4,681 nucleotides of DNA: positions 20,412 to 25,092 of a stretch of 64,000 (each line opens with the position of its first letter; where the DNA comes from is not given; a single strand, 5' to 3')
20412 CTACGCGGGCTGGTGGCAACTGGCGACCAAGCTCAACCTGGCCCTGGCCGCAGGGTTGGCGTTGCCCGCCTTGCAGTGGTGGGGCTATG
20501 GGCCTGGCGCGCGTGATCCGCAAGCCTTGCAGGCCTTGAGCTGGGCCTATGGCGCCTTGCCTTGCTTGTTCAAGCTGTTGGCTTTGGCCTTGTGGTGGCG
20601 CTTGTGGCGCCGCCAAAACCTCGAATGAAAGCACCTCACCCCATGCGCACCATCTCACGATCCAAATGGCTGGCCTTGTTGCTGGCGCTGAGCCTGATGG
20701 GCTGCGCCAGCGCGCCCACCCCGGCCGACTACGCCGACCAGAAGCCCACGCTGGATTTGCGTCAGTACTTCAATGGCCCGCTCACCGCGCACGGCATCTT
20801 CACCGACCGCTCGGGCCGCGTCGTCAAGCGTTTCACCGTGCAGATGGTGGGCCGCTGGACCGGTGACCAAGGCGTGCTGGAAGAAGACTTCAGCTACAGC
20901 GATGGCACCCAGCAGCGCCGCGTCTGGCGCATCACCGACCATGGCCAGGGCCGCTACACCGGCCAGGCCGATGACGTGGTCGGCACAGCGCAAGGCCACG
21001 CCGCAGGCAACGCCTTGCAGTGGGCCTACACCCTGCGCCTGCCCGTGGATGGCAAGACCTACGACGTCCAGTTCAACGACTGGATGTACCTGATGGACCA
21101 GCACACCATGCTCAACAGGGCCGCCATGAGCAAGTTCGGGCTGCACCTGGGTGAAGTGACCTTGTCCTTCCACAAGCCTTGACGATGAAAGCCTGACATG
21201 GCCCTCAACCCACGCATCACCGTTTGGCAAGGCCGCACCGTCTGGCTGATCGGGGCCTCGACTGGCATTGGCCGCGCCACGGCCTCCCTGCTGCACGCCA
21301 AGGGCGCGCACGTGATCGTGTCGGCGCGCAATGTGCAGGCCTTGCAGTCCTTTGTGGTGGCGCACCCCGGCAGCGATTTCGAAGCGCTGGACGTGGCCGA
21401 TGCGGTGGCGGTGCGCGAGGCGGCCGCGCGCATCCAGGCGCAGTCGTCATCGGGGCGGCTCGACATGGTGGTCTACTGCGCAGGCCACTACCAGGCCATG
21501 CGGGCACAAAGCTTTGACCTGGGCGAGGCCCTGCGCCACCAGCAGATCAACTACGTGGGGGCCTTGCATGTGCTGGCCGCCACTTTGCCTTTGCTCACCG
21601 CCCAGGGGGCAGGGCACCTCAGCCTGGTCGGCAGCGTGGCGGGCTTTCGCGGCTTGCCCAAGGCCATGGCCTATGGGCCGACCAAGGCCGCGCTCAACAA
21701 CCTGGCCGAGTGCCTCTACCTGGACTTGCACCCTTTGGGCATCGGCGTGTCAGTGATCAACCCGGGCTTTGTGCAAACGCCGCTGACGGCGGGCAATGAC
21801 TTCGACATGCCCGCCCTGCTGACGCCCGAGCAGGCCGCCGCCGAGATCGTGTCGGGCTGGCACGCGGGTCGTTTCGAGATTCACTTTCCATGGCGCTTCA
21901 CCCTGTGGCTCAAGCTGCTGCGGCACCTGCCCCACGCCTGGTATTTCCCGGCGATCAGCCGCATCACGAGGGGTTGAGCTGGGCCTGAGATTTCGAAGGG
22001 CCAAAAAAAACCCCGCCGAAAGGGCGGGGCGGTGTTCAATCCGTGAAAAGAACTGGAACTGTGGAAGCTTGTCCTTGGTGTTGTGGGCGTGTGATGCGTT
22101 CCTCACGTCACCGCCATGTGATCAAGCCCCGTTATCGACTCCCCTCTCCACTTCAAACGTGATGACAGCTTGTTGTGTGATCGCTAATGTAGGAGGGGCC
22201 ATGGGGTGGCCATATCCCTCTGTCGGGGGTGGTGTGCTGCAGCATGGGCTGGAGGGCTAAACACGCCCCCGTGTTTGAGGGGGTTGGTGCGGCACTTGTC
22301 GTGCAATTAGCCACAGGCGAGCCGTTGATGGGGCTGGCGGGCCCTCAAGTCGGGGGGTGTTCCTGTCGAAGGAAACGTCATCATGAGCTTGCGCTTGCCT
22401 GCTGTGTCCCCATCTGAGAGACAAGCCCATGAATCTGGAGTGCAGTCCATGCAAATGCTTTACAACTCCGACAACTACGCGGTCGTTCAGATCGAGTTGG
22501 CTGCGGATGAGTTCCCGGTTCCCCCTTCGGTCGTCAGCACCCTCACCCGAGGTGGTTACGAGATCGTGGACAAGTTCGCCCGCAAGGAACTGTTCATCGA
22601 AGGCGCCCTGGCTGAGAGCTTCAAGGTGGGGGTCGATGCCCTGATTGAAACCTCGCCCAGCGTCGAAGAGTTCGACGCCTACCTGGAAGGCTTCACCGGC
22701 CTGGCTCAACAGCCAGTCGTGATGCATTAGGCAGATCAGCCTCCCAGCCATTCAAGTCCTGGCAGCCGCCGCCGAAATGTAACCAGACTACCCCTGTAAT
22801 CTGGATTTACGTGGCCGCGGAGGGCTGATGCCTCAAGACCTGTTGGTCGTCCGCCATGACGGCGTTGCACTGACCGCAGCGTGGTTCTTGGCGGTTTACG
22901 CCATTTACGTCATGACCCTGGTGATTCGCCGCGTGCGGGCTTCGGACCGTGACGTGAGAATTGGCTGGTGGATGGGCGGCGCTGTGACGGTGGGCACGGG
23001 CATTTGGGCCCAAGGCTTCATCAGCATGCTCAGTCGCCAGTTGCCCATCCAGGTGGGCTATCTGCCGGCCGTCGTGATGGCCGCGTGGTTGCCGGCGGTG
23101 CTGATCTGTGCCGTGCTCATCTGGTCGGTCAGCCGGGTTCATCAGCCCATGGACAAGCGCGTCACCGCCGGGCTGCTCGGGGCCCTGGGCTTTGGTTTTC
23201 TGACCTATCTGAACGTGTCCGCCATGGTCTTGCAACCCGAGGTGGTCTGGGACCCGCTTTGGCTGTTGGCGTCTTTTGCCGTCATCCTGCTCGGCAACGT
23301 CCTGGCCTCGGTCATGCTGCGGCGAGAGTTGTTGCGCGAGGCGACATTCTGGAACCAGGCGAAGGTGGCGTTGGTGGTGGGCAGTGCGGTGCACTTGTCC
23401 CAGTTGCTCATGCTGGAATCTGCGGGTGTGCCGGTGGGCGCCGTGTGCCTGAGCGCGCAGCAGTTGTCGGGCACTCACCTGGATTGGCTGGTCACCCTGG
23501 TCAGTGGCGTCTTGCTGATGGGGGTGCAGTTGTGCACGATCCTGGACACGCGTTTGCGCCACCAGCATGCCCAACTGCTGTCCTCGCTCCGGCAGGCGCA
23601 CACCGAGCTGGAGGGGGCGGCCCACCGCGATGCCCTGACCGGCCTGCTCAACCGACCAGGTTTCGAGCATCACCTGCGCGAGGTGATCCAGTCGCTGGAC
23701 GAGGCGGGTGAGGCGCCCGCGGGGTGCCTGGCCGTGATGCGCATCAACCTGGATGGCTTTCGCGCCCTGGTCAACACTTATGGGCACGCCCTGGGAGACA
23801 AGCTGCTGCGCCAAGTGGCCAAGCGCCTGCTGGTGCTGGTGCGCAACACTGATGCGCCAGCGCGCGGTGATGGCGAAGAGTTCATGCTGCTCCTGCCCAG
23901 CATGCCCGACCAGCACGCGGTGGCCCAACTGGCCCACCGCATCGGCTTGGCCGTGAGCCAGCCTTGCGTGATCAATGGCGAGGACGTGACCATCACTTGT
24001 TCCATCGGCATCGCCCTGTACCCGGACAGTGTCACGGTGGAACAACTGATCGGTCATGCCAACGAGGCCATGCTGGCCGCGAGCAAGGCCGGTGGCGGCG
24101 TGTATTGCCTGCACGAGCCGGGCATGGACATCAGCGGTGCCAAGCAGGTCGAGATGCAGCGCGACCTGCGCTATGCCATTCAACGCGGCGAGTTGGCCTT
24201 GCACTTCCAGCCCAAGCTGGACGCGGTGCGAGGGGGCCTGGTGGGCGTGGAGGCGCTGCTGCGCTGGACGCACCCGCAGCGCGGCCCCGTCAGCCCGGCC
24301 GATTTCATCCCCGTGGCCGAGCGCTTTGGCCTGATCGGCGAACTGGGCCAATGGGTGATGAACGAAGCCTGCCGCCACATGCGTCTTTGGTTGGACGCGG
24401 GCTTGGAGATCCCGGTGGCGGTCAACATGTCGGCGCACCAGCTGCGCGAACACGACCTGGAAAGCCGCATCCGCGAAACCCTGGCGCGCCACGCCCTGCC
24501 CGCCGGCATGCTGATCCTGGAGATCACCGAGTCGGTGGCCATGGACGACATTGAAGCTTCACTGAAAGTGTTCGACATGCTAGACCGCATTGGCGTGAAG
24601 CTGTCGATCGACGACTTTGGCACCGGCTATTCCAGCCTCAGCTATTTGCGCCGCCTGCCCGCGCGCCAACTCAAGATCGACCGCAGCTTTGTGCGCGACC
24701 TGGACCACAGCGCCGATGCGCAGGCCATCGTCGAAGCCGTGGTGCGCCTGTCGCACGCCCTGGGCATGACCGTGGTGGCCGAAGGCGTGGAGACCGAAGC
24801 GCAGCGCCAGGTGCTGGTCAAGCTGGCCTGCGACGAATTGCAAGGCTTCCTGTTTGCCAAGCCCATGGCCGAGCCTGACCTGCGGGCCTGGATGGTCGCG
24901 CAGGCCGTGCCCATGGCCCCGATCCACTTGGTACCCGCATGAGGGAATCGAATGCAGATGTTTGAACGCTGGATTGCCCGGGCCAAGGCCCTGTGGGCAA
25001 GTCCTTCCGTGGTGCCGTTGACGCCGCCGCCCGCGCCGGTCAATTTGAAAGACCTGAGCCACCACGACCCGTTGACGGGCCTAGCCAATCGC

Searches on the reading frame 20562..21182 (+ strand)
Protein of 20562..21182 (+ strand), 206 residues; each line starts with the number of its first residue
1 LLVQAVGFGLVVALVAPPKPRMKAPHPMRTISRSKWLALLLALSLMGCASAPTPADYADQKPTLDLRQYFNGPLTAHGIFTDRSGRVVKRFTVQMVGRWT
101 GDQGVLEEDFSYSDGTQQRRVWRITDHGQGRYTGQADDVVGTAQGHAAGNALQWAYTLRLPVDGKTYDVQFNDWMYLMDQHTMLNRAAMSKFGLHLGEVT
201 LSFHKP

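Call 22: search_protein_families(library=pfam, proteins=[window:20562-21182:+], max_evalue=0.001)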
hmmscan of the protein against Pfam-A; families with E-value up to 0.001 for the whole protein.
window:20562-21182:+ (206 aa): 1 family
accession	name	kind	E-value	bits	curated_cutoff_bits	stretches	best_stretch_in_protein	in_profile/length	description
PF12915.13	DUF3833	-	7.5e-72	240.7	25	1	43-205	2-163/163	Protein of unknown function (DUF3833)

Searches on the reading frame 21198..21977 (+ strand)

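Call 22: search_protein_families(library=pfam, proteins=[window:21198-21977:+], max_evalue=0.001)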
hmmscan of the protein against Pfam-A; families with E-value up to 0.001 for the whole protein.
window:21198-21977:+ (259 aa): 3 families
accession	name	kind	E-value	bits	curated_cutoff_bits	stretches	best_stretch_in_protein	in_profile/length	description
PF00106.31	adh_short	-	1.2e-34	120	26.6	1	14-198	2-188/195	short chain dehydrogenase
PF13561.12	adh_short_C2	-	5.3e-27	95.4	27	1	19-201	1-185/236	Enoyl-(Acyl carrier protein) reductase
PF08659.16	KR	-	1.7e-07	31.8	22.6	1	14-172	2-162/180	KR domain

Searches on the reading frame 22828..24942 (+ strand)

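Call 22: search_protein_families(library=pfam, proteins=[window:22828-24942:+], max_evalue=0.001)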
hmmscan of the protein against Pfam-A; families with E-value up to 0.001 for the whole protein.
window:22828-24942:+ (704 aa): 4 families
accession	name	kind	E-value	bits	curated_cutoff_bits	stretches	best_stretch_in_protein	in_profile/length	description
PF00563.25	EAL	-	6.9e-75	251.9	31.3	1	445-679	2-236/236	EAL domain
PF00990.26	GGDEF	-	1.8e-34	119.3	23.8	1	265-422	1-158/161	Diguanylate cyclase, GGDEF domain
PF03707.21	MHYT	-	1.3e-07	31.9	21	1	56-108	1-53/59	Bacterial signalling protein N terminal repeat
PF21755.2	DacZ_P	-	0.00012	22.2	27.4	1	315-407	23-117/125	Probable sensor domain DacZ_P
